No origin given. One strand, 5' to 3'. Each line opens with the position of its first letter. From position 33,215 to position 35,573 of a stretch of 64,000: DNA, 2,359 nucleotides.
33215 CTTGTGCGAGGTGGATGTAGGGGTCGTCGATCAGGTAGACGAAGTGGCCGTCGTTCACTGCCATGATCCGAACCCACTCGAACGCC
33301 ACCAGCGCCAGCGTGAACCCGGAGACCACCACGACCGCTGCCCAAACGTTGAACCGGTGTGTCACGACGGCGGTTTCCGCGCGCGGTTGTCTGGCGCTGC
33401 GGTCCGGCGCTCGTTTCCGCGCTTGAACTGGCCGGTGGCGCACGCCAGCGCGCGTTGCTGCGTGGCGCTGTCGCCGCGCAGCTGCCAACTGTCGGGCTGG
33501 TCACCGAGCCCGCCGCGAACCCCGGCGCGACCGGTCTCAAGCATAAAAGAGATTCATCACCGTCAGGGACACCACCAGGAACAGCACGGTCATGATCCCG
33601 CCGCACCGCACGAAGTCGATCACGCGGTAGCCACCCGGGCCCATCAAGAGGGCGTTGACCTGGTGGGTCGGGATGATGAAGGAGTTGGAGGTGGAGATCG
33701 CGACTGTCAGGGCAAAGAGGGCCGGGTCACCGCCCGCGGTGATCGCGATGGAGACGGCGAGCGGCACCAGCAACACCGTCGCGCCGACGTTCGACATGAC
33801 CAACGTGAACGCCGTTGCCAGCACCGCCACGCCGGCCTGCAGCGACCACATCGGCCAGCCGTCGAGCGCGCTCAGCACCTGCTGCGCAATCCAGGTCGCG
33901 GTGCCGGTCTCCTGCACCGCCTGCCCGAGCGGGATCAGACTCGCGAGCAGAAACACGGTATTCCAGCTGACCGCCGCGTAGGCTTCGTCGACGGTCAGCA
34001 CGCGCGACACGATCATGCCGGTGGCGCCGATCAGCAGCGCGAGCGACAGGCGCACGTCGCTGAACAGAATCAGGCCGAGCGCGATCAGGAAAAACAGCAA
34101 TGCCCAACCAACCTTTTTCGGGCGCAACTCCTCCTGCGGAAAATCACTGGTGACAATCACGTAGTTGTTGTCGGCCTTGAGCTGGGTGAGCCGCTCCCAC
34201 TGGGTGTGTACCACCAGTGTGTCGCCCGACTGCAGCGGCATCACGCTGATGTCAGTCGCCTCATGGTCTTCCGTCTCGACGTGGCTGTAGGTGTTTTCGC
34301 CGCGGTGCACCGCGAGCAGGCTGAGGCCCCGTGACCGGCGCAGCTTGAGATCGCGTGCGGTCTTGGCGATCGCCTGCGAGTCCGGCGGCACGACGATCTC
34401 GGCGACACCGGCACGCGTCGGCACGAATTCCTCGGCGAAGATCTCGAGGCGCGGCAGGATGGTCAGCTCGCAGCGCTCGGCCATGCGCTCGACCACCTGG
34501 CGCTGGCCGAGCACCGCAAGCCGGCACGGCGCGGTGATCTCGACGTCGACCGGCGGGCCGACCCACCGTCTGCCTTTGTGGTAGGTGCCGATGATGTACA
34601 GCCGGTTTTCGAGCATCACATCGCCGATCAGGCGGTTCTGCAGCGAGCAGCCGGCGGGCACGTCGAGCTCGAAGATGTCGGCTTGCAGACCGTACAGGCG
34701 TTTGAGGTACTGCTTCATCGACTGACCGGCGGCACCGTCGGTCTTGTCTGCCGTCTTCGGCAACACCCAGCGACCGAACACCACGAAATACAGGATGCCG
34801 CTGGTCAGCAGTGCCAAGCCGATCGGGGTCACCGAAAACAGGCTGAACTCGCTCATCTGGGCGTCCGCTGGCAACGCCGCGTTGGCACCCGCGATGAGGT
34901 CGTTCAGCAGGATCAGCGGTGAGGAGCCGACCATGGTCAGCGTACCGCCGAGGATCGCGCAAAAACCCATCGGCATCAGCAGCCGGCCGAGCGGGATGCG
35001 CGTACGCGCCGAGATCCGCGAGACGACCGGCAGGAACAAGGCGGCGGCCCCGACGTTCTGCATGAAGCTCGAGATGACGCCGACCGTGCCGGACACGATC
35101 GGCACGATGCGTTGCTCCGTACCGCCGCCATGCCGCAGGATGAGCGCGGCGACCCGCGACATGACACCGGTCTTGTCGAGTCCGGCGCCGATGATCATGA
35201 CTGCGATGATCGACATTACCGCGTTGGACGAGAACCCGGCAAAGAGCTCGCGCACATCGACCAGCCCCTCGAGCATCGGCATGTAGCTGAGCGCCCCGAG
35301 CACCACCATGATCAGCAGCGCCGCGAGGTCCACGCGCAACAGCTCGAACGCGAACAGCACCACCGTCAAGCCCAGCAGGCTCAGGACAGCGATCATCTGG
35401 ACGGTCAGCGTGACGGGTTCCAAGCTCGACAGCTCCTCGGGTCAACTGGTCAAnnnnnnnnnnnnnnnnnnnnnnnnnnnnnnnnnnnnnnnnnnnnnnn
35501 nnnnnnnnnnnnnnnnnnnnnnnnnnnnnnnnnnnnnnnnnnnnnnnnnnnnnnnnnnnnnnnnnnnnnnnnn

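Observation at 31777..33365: Large membrane-protein gene inactivated twice by short tandem duplications (7-bp ACACAGC x2 and 10-bp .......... x2)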

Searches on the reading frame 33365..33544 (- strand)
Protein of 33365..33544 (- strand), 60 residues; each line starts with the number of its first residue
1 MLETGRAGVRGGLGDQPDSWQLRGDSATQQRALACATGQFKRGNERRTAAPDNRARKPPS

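Call 61: search_protein_families(library=pfam, proteins=[window:33365-33544:-], max_evalue=0.1)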
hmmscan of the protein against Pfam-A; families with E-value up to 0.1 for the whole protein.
seq(60 aa): 0 families

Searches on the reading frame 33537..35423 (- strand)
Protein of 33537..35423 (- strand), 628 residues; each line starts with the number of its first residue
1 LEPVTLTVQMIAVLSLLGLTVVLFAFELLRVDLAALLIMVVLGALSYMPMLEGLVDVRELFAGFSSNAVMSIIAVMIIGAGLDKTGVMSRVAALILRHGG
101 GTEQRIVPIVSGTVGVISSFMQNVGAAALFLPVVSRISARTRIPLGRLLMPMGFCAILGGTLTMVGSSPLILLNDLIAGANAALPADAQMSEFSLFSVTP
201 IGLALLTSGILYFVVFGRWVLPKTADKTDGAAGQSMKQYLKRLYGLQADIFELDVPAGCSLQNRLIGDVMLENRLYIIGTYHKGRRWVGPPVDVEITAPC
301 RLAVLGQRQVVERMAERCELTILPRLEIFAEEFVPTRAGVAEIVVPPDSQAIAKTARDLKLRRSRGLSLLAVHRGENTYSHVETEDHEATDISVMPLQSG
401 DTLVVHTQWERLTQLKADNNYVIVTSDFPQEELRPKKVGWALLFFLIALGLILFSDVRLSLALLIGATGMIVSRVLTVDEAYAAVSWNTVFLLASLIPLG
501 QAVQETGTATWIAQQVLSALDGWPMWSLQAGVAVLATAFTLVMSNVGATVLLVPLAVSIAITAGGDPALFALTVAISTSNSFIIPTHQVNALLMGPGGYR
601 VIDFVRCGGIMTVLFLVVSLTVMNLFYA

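Call 45: search_protein_families(library=pfam, proteins=[window:33537-35423:-], max_evalue=0.00001)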
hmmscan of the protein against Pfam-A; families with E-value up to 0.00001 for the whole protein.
window:33537-35423:- (628 aa): 3 families
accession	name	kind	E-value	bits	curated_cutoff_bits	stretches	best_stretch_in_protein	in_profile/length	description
PF03600.22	CitMHS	-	7.1e-75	252.6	31.9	1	21-575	1-336/336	Citrate transporter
PF00939.25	Na_sulph_symp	-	6.5e-13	48.9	27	1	444-626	275-465/472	Sodium:sulfate symporter transmembrane region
PF02080.26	TrkA_C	-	2.6e-10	40.5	27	0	340-415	1-66/71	TrkA-C domain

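Call 51: find_homologous_proteins(query=window:33537-35423:-, max_evalue=1e-100)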
Query window:33537-35423:- (628 aa): 7945 proteins with E <= 1e-100 among 8000 candidates; the best 120 are listed.
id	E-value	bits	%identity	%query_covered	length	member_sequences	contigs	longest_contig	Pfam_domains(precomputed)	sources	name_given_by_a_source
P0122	0.0e+0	1344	100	100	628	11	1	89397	PF00939.26,PF02080.27,PF03600.23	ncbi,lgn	ncbi:MAG: SLC13 family permease [Pseudomonadota bacterium]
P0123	0.0e+0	1021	74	100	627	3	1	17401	PF00939.26,PF02080.27,PF03600.23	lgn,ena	-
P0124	5.2e-297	1004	74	100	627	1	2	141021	PF00939.26,PF02080.27,PF03600.23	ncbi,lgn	ncbi:MAG: SLC13 family permease [Pseudomonadota bacterium]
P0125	9.5e-295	997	71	100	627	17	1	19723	PF00939.26,PF02080.27,PF03600.23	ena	-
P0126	1.2e-294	997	72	100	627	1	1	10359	PF00939.26,PF02080.27,PF03600.23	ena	-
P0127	7.7e-294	994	72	100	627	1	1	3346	PF00939.26,PF02080.27,PF03600.23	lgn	-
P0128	1.9e-293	993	71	100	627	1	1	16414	PF00939.26,PF02080.27,PF03600.23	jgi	-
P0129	4.6e-293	991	71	98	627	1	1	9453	PF00939.26,PF02080.27,PF03600.23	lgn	-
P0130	9.1e-293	990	71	100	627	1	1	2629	PF00939.26,PF02080.27,PF03600.23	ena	-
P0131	9.5e-293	990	73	100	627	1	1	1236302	PF00939.26,PF02080.27,PF03600.23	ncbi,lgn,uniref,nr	ncbi:cation transporter [Amylibacter marinus]|uniref:Cation transporter n=1 Tax=Amylibacter marinus 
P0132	2.8e-292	989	71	100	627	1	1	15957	PF00939.26,PF02080.27,PF03600.23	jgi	jgi:di/tricarboxylate transporter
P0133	7.4e-292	987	72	100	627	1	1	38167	PF00939.26,PF02080.27,PF03600.23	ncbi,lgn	ncbi:MAG: SLC13 family permease [Pseudomonadota bacterium]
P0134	8.5e-292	987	71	100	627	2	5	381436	PF00939.26,PF02080.27,PF03600.23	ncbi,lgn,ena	-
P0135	1.6e-291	986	71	100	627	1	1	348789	PF00939.26,PF02080.27,PF03600.23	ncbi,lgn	ncbi:MAG: SLC13 family permease [Pseudomonadota bacterium]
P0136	3.0e-291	985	72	100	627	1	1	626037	PF00939.26,PF02080.27,PF03600.23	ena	-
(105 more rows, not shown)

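Call 52: list_cluster_members(proteins=[P0122])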
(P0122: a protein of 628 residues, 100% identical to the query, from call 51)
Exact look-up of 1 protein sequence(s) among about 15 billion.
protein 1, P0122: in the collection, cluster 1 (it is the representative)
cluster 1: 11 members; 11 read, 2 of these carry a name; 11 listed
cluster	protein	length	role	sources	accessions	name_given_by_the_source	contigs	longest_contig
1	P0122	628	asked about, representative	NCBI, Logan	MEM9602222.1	MAG: SLC13 family permease [Pseudomonadota bacterium]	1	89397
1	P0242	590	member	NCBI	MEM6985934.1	MAG: SLC13 family permease, partial [Pseudomonadota bacterium]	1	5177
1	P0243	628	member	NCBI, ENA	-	-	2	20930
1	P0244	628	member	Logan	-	-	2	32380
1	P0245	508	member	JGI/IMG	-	-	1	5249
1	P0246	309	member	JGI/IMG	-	-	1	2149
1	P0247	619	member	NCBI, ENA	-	-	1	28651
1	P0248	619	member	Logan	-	-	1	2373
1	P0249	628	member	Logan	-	-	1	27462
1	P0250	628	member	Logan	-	-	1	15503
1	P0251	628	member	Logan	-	-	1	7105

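Call 53: find_encoding_contigs(protein=P0244, flank=6000, max_places=3)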
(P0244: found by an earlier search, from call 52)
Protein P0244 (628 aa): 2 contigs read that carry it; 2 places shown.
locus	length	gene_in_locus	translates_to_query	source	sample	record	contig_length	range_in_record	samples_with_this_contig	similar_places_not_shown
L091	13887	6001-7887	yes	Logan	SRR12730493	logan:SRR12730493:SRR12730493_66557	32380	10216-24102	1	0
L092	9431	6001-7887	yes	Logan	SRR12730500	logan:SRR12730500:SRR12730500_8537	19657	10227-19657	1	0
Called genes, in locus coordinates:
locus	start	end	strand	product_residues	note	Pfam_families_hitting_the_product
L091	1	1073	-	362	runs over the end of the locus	PF01888:CbiD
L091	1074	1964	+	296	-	PF01636:APH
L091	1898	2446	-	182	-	PF01243:PNPOx_N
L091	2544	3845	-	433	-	PF01656:CbiA, PF13500:AAA_26 (faint), PF07685:GATase_3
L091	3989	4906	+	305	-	PF03186:CobD_Cbib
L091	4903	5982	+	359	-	PF00155:Aminotran_1_2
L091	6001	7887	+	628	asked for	PF03600:CitMHS, PF02080:TrkA_C (weak), PF00939:Na_sulph_symp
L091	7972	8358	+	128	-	PF07724:AAA_2 (weak), PF07728:AAA_5 (weak)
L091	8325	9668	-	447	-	PF00557:Peptidase_M24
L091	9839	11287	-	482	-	PF13241:NAD_binding_7, PF14824:Sirohm_synth_M, PF10414:CysG_dimeriser, PF00590:TP_methylase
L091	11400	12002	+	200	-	PF02572:CobA_CobO_BtuR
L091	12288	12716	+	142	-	PF07845:DUF1636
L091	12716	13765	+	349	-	PF02492:cobW, PF07683:CobW_C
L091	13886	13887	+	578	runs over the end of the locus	PF03971:IDH (weak), PF00180:Iso_dh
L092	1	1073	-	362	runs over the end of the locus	PF01888:CbiD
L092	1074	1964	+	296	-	PF01636:APH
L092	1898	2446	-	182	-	PF01243:PNPOx_N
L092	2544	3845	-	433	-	PF01656:CbiA, PF13500:AAA_26 (faint), PF07685:GATase_3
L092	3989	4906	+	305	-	PF03186:CobD_Cbib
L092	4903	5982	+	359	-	PF00155:Aminotran_1_2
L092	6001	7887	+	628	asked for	PF03600:CitMHS, PF02080:TrkA_C (weak), PF00939:Na_sulph_symp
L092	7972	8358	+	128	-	PF07724:AAA_2 (weak), PF07728:AAA_5 (weak)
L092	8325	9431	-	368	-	?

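Call 54: find_encoding_contigs(protein=P0243, flank=6000, max_places=3)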
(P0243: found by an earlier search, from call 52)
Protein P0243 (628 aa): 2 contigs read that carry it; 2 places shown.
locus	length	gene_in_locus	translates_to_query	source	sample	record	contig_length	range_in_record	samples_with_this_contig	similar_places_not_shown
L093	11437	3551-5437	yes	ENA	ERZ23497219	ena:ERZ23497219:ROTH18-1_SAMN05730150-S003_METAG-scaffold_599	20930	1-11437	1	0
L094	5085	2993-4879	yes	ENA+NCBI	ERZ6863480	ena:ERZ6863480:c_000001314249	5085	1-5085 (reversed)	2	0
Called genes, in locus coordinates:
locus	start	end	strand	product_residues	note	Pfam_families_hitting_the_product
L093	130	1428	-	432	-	PF01656:CbiA, PF13500:AAA_26 (faint), PF07685:GATase_3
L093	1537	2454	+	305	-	PF03186:CobD_Cbib, PF17113:AmpE (weak)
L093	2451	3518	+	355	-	PF00155:Aminotran_1_2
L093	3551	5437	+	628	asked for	PF03600:CitMHS, PF02080:TrkA_C (weak), PF00939:Na_sulph_symp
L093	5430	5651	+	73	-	-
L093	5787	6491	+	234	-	PF00117:GATase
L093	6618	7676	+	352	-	PF20434:BD-FAE (weak), PF00561:Abhydrolase_1 (weak), PF12146:Hydrolase_4, PF00326:Peptidase_S9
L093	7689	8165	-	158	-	PF22381:Staph_reg_Sar_Rot, PF01978:TrmB (faint), PF01047:MarR, PF12802:MarR_2, PF13463:HTH_27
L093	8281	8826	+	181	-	PF04290:DctQ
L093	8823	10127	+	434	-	PF06808:DctM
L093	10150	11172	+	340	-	PF03480:DctP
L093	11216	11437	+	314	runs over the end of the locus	-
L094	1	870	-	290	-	?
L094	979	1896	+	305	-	PF03186:CobD_Cbib, PF17113:AmpE (weak)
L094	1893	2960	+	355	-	PF00155:Aminotran_1_2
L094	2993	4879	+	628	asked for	PF03600:CitMHS, PF02080:TrkA_C (weak), PF00939:Na_sulph_symp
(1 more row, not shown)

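Call 58: find_encoding_contigs(protein=P0247, flank=5000, max_places=2)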
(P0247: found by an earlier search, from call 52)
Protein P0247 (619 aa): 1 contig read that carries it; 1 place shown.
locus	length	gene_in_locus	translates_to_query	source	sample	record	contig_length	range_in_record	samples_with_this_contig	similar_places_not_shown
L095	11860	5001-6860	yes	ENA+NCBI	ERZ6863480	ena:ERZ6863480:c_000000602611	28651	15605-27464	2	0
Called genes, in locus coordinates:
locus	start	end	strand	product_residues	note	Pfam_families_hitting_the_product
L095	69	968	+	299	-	PF01636:APH (weak)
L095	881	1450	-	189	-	PF01243:PNPOx_N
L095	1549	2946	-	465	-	PF01656:CbiA, PF13500:AAA_26 (weak), PF07685:GATase_3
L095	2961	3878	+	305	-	PF03186:CobD_Cbib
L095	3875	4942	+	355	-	PF00155:Aminotran_1_2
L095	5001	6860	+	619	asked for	PF03600:CitMHS, PF02080:TrkA_C, PF00939:Na_sulph_symp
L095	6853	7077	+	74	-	-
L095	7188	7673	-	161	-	PF22381:Staph_reg_Sar_Rot (weak), PF01978:TrmB (weak), PF01047:MarR, PF12802:MarR_2, PF13463:HTH_27 (weak)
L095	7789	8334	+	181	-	PF04290:DctQ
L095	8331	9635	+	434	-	PF06808:DctM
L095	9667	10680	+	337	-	PF03480:DctP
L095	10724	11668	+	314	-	-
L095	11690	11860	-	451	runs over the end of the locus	?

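Call 59: find_encoding_contigs(protein=P0242, flank=5000, max_places=2)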
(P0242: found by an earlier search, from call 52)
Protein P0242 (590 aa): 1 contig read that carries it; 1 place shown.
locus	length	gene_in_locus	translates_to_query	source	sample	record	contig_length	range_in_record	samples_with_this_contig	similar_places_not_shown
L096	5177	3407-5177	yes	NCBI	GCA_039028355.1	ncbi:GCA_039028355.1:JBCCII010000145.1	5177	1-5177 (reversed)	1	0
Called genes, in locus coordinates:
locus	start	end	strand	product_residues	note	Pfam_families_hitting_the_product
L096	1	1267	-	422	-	PF01656:CbiA, PF13500:AAA_26 (weak), PF07685:GATase_3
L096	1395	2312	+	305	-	PF03186:CobD_Cbib, PF17113:AmpE (weak)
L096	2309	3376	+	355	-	PF00155:Aminotran_1_2, PF01212:Beta_elim_lyase (weak)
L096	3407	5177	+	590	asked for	PF03600:CitMHS, PF02080:TrkA_C (faint), PF00939:Na_sulph_symp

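Call 61: search_protein_families(library=pfam, proteins=[L091:7972-8358:+], max_evalue=0.1)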
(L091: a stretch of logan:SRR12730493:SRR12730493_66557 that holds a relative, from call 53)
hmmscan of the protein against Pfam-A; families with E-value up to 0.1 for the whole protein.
L091:7972-8358:+ (128 aa): 3 families
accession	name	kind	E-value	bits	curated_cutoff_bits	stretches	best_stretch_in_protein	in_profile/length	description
PF07728.20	AAA_5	-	1.4e-06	28.8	22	1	2-67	67-138/139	AAA domain (dynein-related subfamily)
PF07724.20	AAA_2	-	1.8e-06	28.6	27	1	3-61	77-130/166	AAA domain (Cdc48 subfamily)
PF00004.35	AAA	-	0.018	15.9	21.2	1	3-69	59-124/131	ATPase family associated with various cellular activities (AAA)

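Call 62: find_encoding_contigs(protein=P0122, flank=4000, max_places=10)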
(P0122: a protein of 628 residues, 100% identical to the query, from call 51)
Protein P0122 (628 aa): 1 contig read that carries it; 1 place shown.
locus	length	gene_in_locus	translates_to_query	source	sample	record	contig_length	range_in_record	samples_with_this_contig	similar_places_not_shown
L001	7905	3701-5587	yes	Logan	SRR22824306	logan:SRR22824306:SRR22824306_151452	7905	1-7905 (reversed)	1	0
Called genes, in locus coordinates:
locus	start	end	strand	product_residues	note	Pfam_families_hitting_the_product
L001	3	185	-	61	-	?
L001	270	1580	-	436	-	PF01656:CbiA, PF13500:AAA_26 (weak), PF07685:GATase_3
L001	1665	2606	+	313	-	PF17113:AmpE (weak), PF03186:CobD_Cbib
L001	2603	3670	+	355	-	PF00155:Aminotran_1_2, PF04864:Alliinase_C (weak)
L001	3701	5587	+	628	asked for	PF03600:CitMHS, PF02080:TrkA_C (faint), PF00939:Na_sulph_symp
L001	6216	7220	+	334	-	-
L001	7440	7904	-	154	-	?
